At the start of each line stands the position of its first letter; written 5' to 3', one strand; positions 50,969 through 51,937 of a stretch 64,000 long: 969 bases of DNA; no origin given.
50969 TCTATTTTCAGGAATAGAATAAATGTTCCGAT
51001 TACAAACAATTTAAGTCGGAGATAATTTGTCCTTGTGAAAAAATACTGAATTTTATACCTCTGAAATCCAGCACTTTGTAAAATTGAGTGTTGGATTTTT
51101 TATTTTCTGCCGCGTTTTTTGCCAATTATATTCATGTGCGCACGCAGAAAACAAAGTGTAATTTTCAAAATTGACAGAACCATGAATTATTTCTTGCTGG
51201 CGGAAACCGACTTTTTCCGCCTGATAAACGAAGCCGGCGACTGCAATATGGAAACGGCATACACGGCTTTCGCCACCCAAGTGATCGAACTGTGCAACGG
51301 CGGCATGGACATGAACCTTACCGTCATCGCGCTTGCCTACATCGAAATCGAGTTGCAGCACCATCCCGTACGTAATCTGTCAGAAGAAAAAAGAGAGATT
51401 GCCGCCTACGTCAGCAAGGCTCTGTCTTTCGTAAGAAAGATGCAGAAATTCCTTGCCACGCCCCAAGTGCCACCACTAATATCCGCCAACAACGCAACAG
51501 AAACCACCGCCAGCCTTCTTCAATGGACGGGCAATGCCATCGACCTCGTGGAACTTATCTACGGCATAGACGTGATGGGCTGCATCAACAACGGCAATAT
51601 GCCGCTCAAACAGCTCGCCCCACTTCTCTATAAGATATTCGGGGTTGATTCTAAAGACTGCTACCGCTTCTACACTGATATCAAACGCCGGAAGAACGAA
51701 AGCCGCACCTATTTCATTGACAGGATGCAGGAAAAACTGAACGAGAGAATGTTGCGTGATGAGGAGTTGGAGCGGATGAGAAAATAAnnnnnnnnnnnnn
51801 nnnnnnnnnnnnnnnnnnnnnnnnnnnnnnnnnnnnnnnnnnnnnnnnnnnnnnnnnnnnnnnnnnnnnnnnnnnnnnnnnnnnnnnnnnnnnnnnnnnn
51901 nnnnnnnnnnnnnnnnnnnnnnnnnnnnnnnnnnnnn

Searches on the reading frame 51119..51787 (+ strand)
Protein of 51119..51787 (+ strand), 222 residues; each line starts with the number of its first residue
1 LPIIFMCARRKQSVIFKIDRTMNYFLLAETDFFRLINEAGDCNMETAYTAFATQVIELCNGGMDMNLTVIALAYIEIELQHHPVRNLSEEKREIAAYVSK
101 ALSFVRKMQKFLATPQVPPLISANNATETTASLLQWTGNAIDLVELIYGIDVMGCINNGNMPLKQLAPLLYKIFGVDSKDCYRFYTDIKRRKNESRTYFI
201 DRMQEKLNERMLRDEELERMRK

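Call 6: search_protein_families(library=pfam, proteins=[window:51119-51787:+], max_evalue=0.01)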
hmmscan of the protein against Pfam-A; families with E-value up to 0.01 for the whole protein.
window:51119-51787:+ (222 aa): 1 family
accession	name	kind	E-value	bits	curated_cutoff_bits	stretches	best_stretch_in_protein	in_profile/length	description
PF09357.15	RteC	-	1.1e-25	91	25.3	1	124-213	129-217/219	RteC protein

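Call 95: find_related_loci(query=A8, collection=metagenome_contigs, flank=7000)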
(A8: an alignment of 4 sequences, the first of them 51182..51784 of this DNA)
Query A8 (201 aa) in metagenome_contigs; peptide patterns used: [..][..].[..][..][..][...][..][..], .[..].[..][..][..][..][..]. (x = any residue, [..] = any of these).
526 stretches matched a pattern (row limit reached: there are more); 405 encode a relative of the query (tblastn E <= 1e-3); the best 80 are kept; 80 distinct loci.
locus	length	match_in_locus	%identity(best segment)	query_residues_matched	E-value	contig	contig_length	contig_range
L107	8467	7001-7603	100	1-201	9e-138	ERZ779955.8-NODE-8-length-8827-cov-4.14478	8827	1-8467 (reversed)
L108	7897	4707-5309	100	1-201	9e-138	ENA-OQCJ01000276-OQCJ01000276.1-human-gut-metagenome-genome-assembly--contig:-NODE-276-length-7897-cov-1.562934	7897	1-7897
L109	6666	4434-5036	100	1-201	8e-138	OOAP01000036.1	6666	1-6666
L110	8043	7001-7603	100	1-201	9e-138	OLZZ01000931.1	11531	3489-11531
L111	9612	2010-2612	100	1-201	9e-138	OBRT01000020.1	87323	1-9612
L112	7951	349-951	100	1-201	9e-138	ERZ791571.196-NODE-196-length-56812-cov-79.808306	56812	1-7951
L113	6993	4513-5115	100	1-201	9e-138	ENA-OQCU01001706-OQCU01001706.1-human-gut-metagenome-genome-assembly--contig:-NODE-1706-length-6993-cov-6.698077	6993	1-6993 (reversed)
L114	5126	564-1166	100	1-201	8e-139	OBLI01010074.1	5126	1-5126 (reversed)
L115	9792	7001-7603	100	1-201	1e-137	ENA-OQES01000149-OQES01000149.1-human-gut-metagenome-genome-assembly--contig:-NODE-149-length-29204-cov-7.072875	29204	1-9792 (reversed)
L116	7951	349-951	100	1-201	9e-138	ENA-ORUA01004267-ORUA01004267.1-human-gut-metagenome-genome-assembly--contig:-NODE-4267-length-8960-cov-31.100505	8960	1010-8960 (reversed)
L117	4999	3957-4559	100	1-201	5e-139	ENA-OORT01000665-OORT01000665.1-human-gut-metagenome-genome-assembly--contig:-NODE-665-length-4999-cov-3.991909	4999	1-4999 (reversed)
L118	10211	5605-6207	100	1-201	9e-138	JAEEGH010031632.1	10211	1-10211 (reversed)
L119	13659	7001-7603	100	1-201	7e-138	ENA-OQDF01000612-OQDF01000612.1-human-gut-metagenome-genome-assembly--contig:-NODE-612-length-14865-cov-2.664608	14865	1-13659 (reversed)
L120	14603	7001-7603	100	1-201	9e-138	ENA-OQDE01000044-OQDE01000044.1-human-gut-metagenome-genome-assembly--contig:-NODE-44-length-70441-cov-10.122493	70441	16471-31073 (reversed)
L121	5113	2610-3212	100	1-201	8e-139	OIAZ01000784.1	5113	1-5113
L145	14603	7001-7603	98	1-201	2e-134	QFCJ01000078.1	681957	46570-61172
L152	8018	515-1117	98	1-201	3e-134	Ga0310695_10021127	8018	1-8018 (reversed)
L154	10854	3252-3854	97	1-201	1e-133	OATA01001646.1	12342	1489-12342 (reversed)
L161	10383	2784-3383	96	1-201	7e-132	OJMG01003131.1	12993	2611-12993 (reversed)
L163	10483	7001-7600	96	1-201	7e-132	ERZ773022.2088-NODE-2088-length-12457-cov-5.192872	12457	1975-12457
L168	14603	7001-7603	95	1-201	4e-131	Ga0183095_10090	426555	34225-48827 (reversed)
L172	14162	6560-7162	96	1-201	3e-131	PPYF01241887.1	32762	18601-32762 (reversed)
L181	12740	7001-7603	93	1-201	6e-130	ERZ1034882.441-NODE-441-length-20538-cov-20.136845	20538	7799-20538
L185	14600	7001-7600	95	1-201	1e-129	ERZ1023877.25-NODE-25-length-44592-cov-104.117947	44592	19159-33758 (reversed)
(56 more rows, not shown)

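Call 98: search_protein_families(library=pfam, proteins=[L145:7683-8825:+, L168:7710-8186:+, L168:8158-8910:+, L172:7232-8749:+, L172:8755-9147:+, L161:3527-4975:+, L161:4988-6148:+, L161:6117-6731:+, L181:7789-8712:+, L154:5308-7086:+], max_evalue=0.001)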
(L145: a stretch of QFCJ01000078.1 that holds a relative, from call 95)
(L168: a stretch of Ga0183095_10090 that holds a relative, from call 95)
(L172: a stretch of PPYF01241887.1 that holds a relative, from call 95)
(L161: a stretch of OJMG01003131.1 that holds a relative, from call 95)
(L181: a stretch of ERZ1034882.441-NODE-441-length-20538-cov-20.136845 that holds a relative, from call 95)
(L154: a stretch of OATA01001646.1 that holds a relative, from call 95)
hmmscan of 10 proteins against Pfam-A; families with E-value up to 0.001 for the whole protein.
L145:7683-8825:+ (381 aa): 3 families
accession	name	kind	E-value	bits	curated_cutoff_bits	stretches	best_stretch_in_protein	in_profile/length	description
PF13302.13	Acetyltransf_3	-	2.8e-35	122.4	25.4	1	217-356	1-138/138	Acetyltransferase (GNAT) domain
PF00583.31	Acetyltransf_1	-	8.8e-12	45.8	20.7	1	251-355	19-116/116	Acetyltransferase (GNAT) family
PF13420.13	Acetyltransf_4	-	8.2e-10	39.4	24.3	1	220-361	1-140/155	Acetyltransferase (GNAT) domain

L168:7710-8186:+ (159 aa): 1 family
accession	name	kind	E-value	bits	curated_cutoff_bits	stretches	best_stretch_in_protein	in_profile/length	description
PF13274.11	SocA_Panacea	-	2.8e-24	86.6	25.7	1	29-124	1-112/113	Antitoxin SocA-like, Panacea domain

L168:8158-8910:+ (251 aa): 0 families

L172:7232-8749:+ (506 aa): 3 families
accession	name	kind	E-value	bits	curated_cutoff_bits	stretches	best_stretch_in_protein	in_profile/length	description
PF21247.3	Fic-like_C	-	1.2e-24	86.4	27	1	433-496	1-64/64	Filamentation induced by cAMP protein Fic-like, C-terminal domain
PF13749.12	HATPase_c_4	-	1.4e-24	86.3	26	1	324-411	1-89/89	Putative ATP-dependent DNA helicase recG C-terminal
PF04326.19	SLFN_AlbA_2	-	5.1e-18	66.2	25.3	1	41-153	1-117/118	Schlafen, AlbA_2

L172:8755-9147:+ (131 aa): 0 families

L161:3527-4975:+ (483 aa): 3 families
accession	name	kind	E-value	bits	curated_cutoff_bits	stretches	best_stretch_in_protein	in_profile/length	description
PF13749.12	HATPase_c_4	-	6.4e-22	77.8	26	1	299-386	1-89/89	Putative ATP-dependent DNA helicase recG C-terminal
PF21247.3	Fic-like_C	-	4.6e-20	71.7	27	1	412-475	1-64/64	Filamentation induced by cAMP protein Fic-like, C-terminal domain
PF04326.19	SLFN_AlbA_2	-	4.1e-19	69.7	25.3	1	17-126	1-114/118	Schlafen, AlbA_2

L161:4988-6148:+ (387 aa): 3 families
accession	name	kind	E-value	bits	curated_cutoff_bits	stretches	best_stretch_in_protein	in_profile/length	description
PF13302.13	Acetyltransf_3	-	9.6e-36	124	25.4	1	219-358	1-138/138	Acetyltransferase (GNAT) domain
PF00583.31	Acetyltransf_1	-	2.8e-10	40.9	20.7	1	256-357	22-116/116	Acetyltransferase (GNAT) family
PF13420.13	Acetyltransf_4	-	7.1e-08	33.1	24.3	1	222-360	1-137/155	Acetyltransferase (GNAT) domain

L161:6117-6731:+ (205 aa): 0 families

L181:7789-8712:+ (308 aa): 1 family
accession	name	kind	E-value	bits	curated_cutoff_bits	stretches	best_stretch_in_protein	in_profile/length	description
PF07751.16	Abi_2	-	5.7e-52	177.1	25.6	1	32-225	2-183/184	Abi-like protein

L154:5308-7086:+ (593 aa): 7 families
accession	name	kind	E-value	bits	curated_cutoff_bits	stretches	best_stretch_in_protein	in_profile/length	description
PF13175.12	AAA_15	-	4.6e-35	122.4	32.1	1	1-355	1-373/374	AAA ATPase domain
PF13304.12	AAA_21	-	4.2e-20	73.5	27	1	25-355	1-302/304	AAA domain, putative AbiEii toxin, Type IV TA system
PF11398.14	DUF2813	-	2.4e-16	60.5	21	2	1-154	1-150/372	Protein of unknown function (DUF2813)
PF13476.12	AAA_23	-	9.4e-15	56.2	27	1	5-204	1-176/201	AAA domain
PF20469.4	OLD-like_TOPRIM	-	1e-12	48.8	23.2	1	407-480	1-67/67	Overcoming lysogenization defect protein-like, TOPRIM domain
PF02463.25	SMC_N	-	8.5e-12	45.4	40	1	2-49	1-50/220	RecF/RecN/SMC N terminal domain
PF13555.12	AAA_29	-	0.00016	21.8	27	1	5-49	3-48/61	P-loop containing region of AAA domain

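Call 99: search_protein_families(library=padloc, proteins=[L145:7683-8825:+, L168:7710-8186:+, L168:8158-8910:+, L172:7232-8749:+, L172:8755-9147:+, L161:3527-4975:+, L161:4988-6148:+, L161:6117-6731:+, L181:7789-8712:+, L154:5308-7086:+], max_evalue=0.001)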
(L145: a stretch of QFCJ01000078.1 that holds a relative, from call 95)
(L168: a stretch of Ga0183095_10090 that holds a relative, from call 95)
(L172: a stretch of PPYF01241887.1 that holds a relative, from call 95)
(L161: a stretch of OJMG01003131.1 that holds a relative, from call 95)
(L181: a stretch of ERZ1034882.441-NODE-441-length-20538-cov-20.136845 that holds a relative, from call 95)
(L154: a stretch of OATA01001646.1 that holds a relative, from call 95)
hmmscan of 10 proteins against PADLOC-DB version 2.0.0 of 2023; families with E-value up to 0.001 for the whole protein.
L145:7683-8825:+ (381 aa): 0 families

L168:7710-8186:+ (159 aa): 0 families

L168:8158-8910:+ (251 aa): 0 families

L172:7232-8749:+ (506 aa): 2 families
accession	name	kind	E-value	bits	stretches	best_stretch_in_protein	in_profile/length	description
PDLC02394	pAgo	-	4.3e-08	29.4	1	40-443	40-467/1121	-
PDLC02402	Aga_SIR2-PNTD1-PNTD2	-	3.5e-07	26.7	1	226-346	371-485/876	Class I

L172:8755-9147:+ (131 aa): 0 families

L161:3527-4975:+ (483 aa): 2 families
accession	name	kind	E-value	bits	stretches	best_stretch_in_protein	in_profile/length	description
PDLC02394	pAgo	-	9.2e-07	25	1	15-318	39-355/1121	-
PDLC02402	Aga_SIR2-PNTD1-PNTD2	-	0.00056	16.1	1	225-323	392-487/876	Class I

L161:4988-6148:+ (387 aa): 0 families

L161:6117-6731:+ (205 aa): 0 families

L181:7789-8712:+ (308 aa): 1 family
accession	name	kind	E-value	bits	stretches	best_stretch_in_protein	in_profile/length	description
PDLC02344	AbiD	-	3.7e-67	224.9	1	2-303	3-273/277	AbiD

L154:5308-7086:+ (593 aa): 139 families (the best 25 are shown)
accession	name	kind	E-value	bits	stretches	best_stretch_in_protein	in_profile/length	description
PDLC00091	GajA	-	1.2e-193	643.3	1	1-592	1-622/627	AAA ATPase domain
PDLC00071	GajA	-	3.8e-107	357.5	1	1-590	1-582/588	AAA ATPase domain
PDLC00096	GajA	-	2.2e-106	355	1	1-590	1-613/630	AAA ATPase domain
PDLC00083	GajA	-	1.2e-105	352.3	2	1-480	1-473/639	AAA ATPase domain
PDLC00099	GajA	-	2.1e-93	312.4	2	1-483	1-463/626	AAA ATPase domain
PDLC00080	GajA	-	8.4e-85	283.8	1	1-488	1-460/622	AAA ATPase domain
PDLC00073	GajA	-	1.5e-82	276.4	1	1-589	1-586/589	AAA ATPase domain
PDLC00069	GajA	-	1.2e-81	273.2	2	71-513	103-531/687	AAA ATPase domain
PDLC00077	GajA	-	3.3e-74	248.6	2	108-590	154-615/616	AAA ATPase domain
PDLC00101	GajA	-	2.6e-67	226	1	1-498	1-454/632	AAA ATPase domain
PDLC00064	GajA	-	8.4e-67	224.1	2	193-492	24-310/464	AAA ATPase domain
PDLC00072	GajA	-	2.5e-64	215.9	2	148-590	201-639/709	AAA ATPase domain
PDLC00070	GajA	-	2.9e-64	215.7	1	1-497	1-466/596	AAA ATPase domain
PDLC00092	GajA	-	9.7e-56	187.5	2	131-517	152-513/604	AAA ATPase domain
PDLC00100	GajA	-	4.1e-48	162.5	2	1-367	1-339/619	AAA ATPase domain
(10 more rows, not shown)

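Call 100: search_protein_families(library=pfam, proteins=[L154:7096-8874:+, L152:1259-3019:+, L152:3028-3816:+, L152:3821-4390:+, L163:7934-9520:+, L163:9530-10315:+, L185:10170-12467:+, L185:12467-13780:+, L111:2734-3462:+, L111:4745-5716:+], max_evalue=0.001)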
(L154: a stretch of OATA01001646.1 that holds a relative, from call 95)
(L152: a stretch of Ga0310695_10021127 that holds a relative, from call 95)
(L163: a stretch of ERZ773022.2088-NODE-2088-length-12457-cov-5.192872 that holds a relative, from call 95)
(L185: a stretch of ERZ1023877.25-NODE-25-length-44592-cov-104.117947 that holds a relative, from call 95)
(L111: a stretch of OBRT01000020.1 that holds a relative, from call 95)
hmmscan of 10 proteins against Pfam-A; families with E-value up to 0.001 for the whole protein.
L154:7096-8874:+ (593 aa): 7 families
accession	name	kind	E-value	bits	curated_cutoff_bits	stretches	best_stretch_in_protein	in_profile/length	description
PF00580.27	UvrD-helicase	-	1.5e-33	117.1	23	1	6-290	2-268/271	UvrD/REP helicase N-terminal domain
PF13245.12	AAA_19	-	1.7e-14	54.6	25.1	1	8-275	1-131/134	AAA domain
PF13361.12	UvrD_C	-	2e-08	34.5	25.6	1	516-580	288-347/350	UvrD-like helicase C-terminal domain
PF01443.25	Viral_helicase1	-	4e-06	27.2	21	0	229-288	53-115/228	Viral superfamily 1 RNA helicase core domain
PF13604.12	AAA_30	-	2.1e-05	24.8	27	0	5-70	2-66/191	AAA domain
PF13086.12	AAA_11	-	0.00023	21.5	27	0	231-272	212-249/257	AAA domain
PF02562.22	PhoH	-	0.00039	20.4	27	0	236-273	122-158/205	PhoH-like protein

L152:1259-3019:+ (587 aa): 1 family
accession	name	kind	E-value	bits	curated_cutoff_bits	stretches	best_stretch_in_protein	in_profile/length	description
PF07751.16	Abi_2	-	6.2e-34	118.3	25.6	1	34-184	2-137/184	Abi-like protein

L152:3028-3816:+ (263 aa): 24 families
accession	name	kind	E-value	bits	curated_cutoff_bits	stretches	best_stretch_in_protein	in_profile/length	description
PF01442.23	Apolipoprotein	-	1.5e-10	41.6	90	2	12-125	46-162/190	Apolipoprotein A1/A4/E domain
PF04513.17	Baculo_PEP_C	-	5.7e-07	30.1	38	0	65-144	29-109/140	Baculovirus polyhedron envelope protein, PEP, C terminus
PF04108.17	ATG17_like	-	5.3e-06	26.6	43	1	6-239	66-277/355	Autophagy protein ATG17-like domain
PF05010.19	TACC_C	-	1.3e-05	25.5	29.9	0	160-236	37-116/201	Transforming acidic coiled-coil-containing protein (TACC), C-terminal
PF16566.10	CREPT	-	2.6e-05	24.8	29.3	0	148-235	41-123/147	Cell-cycle alteration and expression-elevated protein in tumour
PF13863.11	DUF4200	-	3.3e-05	24.6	29.7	0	40-139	8-106/119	Domain of unknown function (DUF4200)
PF07926.17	TPR_MLP1_2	-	4.6e-05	23.9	36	0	176-240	31-95/129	TPR/MLP1/MLP2-like protein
PF06160.17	EzrA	-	6.2e-05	21.9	39.6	0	6-134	104-233/557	Septation ring formation regulator, EzrA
PF07889.17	DUF1664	-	0.0001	22.8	34.6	0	173-240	51-118/124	Protein of unknown function (DUF1664)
PF10046.14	BLOC1_2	-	0.00013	22.6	33.4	0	175-240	24-88/96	Biogenesis of lysosome-related organelles complex-1 subunit 2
PF09177.16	STX6_10_61_N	-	0.00017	22.5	29.4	0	173-245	11-76/99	Syntaxin 6/10/61, N-terminal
PF20667.3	Sec10_N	-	0.00019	21.9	27.4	0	155-228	9-82/118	Exocyst complex component Sec10, N-terminal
PF16515.11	HIP1_clath_bdg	-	0.0003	21.6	28.8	0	91-140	29-79/99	Clathrin-binding domain of Huntingtin-interacting protein 1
PF05478.16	Prominin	-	0.00036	19.2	34.3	0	133-241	168-278/799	Prominin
PF20072.4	DUF6468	-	0.00039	20.9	26.9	0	177-221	27-71/76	Domain of unknown function (DUF6468)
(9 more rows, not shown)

L152:3821-4390:+ (190 aa): 0 families

L163:7934-9520:+ (529 aa): 4 families
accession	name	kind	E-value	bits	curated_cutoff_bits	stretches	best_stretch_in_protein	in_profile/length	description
PF22483.2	Mu-transpos_C_2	-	1.6e-12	47.4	27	1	318-380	1-63/73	Mu transposase, C-terminal domain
PF00665.32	rve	-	3.9e-08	33.9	32.6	1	156-248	22-102/102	Integrase core domain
PF13384.12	HTH_23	-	3.1e-05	24.1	24.6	1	7-43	10-46/50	Homeodomain-like domain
PF13518.12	HTH_28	-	4.4e-05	23.9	25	1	7-43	5-41/52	Helix-turn-helix domain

L163:9530-10315:+ (262 aa): 5 families
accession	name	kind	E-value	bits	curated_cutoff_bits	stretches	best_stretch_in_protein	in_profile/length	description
PF01695.23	IstB_IS21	-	1.6e-58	198.5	24.1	1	25-256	3-234/238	IstB-like ATP binding protein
PF13191.12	AAA_16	-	0.00011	23.2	32.6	1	112-167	22-80/167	AAA ATPase domain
PF06745.19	ATPase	-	0.00018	21.4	26.6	1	109-193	14-97/231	KaiC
PF20720.3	nSTAND3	-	0.00054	20.1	27.2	0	109-149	12-52/155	Novel STAND NTPase 3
PF05970.20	PIF1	-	0.00081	19.5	25.9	0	103-134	11-42/223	PIF1-like helicase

L185:10170-12467:+ (766 aa): 3 families
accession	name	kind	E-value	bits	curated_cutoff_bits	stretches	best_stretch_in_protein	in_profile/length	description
PF02518.31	HATPase_c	-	1.1e-22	81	26.4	1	406-514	1-110/111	Histidine kinase-, DNA gyrase B-, and HSP90-like ATPase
PF00072.30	Response_reg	-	9.4e-20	71.3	30.2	1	536-647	1-109/111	Response regulator receiver domain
PF00512.31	HisKA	-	9.6e-08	32.4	26.9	1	302-361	8-66/66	His Kinase A (phospho-acceptor) domain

L185:12467-13780:+ (438 aa): 8 families
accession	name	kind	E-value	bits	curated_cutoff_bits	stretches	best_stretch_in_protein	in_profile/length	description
PF00158.32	Sigma54_activat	-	6e-63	211.9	20.2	1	134-298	3-167/168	Sigma-54 interaction domain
PF25601.1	AAA_lid_14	-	2.4e-22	79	27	1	304-376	1-73/87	AAA+ ATPase lid domain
PF00072.30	Response_reg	-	1.3e-19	70.8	30.2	1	4-112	1-108/111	Response regulator receiver domain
PF14532.12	Sigma54_activ_2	-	2e-17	64.2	25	1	136-303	4-138/138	Sigma-54 interaction domain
PF07728.20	AAA_5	-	1.9e-08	34.8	22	1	156-276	2-125/139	AAA domain (dynein-related subfamily)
PF02954.25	HTH_8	-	4.3e-07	30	22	1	394-431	5-42/42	Bacterial regulatory protein, Fis family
PF07724.20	AAA_2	-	1.9e-06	28.5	27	1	155-281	5-132/166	AAA domain (Cdc48 subfamily)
PF18024.7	HTH_50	-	0.00062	19.8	27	0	393-433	10-49/50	Helix-turn-helix domain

L111:2734-3462:+ (243 aa): 1 family
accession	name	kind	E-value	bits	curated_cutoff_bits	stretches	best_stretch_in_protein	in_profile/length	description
PF00308.24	Bac_DnaA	-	0.00017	22.2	23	1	35-192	7-156/162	Bacterial DnaA ATPAse domain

L111:4745-5716:+ (324 aa): 1 family
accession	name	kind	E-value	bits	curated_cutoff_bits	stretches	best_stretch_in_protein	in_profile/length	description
PF16140.10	DUF4848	-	4.1e-57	193.7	22.8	1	60-269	6-216/216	Domain of unknown function (DUF4848)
